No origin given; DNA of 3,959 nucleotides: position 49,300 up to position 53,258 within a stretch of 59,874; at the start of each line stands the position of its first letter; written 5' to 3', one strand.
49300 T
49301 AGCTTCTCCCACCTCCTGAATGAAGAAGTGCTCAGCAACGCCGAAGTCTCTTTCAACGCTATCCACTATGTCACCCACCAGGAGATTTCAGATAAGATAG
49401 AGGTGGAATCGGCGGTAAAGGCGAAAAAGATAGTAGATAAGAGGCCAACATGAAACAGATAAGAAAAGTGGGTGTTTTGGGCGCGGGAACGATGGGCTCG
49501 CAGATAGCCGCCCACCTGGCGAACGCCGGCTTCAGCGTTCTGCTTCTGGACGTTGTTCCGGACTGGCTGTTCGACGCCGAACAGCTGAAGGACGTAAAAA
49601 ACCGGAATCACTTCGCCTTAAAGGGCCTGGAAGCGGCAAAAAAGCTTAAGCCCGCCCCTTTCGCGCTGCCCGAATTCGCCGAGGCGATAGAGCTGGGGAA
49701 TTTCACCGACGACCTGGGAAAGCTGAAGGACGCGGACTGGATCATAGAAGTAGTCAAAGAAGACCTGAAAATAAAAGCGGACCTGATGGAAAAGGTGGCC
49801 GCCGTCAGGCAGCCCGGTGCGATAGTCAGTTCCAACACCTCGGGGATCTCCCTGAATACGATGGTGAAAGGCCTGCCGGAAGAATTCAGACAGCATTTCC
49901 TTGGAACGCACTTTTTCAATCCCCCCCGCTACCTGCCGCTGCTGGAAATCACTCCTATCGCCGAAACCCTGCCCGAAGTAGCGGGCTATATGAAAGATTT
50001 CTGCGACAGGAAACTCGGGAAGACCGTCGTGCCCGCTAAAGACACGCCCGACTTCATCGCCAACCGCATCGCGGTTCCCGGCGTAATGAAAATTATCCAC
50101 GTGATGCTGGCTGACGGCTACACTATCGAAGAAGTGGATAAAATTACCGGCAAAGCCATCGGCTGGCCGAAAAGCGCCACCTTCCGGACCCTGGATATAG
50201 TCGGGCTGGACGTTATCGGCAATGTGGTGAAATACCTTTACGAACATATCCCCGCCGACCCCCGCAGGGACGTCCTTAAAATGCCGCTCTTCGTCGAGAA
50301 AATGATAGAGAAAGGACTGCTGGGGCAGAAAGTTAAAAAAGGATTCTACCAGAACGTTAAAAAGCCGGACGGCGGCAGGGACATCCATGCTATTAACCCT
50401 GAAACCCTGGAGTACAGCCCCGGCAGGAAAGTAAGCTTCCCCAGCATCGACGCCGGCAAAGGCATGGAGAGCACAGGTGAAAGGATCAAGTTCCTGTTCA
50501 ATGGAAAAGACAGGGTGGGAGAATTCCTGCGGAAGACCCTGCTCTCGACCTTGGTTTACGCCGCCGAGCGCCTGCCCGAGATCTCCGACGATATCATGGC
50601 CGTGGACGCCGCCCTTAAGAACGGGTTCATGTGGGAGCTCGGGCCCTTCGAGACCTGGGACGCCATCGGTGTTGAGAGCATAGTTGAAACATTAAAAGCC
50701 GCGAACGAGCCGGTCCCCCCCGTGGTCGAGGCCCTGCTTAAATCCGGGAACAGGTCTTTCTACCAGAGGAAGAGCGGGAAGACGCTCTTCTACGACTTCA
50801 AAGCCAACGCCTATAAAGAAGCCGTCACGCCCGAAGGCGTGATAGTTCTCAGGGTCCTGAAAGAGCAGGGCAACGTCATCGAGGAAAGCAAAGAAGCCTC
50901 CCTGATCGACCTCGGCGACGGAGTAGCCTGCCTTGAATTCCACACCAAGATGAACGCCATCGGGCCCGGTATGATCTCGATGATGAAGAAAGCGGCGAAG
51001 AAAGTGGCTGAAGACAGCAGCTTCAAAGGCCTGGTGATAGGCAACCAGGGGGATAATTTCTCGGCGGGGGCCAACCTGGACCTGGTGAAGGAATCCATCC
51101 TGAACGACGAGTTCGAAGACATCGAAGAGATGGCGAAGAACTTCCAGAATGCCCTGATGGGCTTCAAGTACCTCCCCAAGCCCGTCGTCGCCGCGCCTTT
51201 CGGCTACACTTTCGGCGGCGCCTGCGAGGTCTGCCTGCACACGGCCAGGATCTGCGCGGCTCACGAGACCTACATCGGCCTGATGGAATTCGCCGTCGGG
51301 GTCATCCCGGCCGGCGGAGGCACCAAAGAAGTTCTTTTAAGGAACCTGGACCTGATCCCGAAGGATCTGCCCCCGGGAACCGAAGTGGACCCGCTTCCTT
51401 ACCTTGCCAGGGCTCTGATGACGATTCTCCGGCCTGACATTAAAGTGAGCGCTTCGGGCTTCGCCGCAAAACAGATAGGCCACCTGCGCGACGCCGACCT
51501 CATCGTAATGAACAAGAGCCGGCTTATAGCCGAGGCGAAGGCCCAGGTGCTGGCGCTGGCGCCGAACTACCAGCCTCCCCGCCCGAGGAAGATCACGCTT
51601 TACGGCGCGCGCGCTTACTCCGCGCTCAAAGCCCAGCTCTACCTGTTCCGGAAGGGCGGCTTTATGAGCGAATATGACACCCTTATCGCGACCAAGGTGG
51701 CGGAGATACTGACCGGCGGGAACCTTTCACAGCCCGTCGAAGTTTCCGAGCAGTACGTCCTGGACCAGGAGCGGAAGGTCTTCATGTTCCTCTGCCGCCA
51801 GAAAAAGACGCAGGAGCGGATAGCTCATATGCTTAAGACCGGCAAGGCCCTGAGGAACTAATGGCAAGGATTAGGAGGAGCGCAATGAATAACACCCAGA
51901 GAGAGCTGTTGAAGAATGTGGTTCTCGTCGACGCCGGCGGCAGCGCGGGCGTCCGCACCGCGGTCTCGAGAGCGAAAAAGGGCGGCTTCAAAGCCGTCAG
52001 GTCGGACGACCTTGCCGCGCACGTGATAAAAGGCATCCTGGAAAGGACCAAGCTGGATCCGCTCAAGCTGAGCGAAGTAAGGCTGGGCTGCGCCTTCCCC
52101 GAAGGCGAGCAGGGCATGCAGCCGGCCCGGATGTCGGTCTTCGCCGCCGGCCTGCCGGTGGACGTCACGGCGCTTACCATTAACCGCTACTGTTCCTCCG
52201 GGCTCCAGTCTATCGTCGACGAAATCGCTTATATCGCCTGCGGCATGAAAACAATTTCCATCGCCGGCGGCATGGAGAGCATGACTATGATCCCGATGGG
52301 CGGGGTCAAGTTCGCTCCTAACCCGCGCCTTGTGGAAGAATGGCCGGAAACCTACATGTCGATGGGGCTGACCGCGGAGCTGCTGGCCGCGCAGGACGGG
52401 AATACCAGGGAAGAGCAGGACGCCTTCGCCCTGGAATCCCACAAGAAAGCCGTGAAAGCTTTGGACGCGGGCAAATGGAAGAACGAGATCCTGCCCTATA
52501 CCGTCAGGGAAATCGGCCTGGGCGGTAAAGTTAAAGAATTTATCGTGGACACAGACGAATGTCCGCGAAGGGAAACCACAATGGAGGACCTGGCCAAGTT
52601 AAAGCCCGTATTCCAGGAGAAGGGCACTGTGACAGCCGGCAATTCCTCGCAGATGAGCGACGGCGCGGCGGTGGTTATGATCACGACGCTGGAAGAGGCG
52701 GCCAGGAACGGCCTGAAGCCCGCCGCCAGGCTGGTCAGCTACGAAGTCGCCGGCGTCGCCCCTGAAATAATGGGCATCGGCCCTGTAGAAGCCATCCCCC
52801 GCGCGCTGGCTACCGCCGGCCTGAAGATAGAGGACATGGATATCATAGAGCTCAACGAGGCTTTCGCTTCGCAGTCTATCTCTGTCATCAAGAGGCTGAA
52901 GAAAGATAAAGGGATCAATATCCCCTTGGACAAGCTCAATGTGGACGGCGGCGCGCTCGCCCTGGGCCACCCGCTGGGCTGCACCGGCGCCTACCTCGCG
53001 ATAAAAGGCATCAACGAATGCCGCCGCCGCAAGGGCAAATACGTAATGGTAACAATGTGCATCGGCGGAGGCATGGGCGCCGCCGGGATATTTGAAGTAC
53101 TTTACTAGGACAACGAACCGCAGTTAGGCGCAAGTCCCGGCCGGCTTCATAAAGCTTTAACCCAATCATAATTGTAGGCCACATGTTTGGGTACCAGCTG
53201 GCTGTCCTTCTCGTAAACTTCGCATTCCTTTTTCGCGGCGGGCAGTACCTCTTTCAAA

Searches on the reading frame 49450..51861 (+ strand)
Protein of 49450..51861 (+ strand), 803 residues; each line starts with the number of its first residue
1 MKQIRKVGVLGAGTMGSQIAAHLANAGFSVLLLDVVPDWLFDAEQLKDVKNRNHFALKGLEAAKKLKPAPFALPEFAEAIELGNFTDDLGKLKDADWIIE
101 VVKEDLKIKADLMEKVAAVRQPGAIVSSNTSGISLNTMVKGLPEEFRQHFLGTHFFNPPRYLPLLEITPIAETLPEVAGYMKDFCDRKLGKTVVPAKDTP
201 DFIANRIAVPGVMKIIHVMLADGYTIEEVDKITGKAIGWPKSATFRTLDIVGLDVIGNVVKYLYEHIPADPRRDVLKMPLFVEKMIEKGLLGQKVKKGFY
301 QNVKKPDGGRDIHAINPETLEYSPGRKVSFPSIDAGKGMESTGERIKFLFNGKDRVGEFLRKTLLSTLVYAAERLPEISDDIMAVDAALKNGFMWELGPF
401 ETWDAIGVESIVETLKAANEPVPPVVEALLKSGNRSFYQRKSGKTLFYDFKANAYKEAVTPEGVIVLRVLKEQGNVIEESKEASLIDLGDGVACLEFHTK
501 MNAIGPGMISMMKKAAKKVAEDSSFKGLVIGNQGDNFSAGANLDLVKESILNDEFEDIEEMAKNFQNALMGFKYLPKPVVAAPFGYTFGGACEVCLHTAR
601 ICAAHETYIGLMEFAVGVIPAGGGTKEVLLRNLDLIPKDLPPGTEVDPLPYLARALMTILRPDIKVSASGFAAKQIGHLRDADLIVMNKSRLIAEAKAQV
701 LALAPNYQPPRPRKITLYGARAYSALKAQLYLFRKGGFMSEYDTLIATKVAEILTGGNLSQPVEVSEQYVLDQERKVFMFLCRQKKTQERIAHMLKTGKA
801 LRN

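Call 48: search_protein_families(library=pfam, proteins=[window:49450-51861:+], max_evalue=0.00001)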
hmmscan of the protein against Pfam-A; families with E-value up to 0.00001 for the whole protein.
window:49450-51861:+ (803 aa): 4 families
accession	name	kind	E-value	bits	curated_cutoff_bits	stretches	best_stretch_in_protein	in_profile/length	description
PF02737.24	3HCDH_N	-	1.2e-42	146.3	22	1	6-199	1-180/180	3-hydroxyacyl-CoA dehydrogenase, NAD binding domain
PF00725.27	3HCDH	-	7.1e-20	71.8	22.1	1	202-301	2-96/97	3-hydroxyacyl-CoA dehydrogenase, C-terminal domain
PF00378.25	ECH_1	-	4e-15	56.3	27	1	491-626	5-138/251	Enoyl-CoA hydratase/isomerase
PF16113.10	ECH_2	-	1.2e-10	41.8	27.2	1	492-625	3-136/335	Enoyl-CoA hydratase/isomerase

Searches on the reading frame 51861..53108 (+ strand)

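Call 48: search_protein_families(library=pfam, proteins=[window:51861-53108:+], max_evalue=0.00001)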
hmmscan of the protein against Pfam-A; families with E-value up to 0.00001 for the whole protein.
window:51861-53108:+ (415 aa): 2 families
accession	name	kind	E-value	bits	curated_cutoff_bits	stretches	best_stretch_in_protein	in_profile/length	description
PF00108.29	Thiolase_N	-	3.9e-66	223.5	26.4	1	30-276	6-258/260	Thiolase, N-terminal domain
PF02803.24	Thiolase_C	-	2.5e-41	140.6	27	1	285-412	1-122/123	Thiolase, C-terminal domain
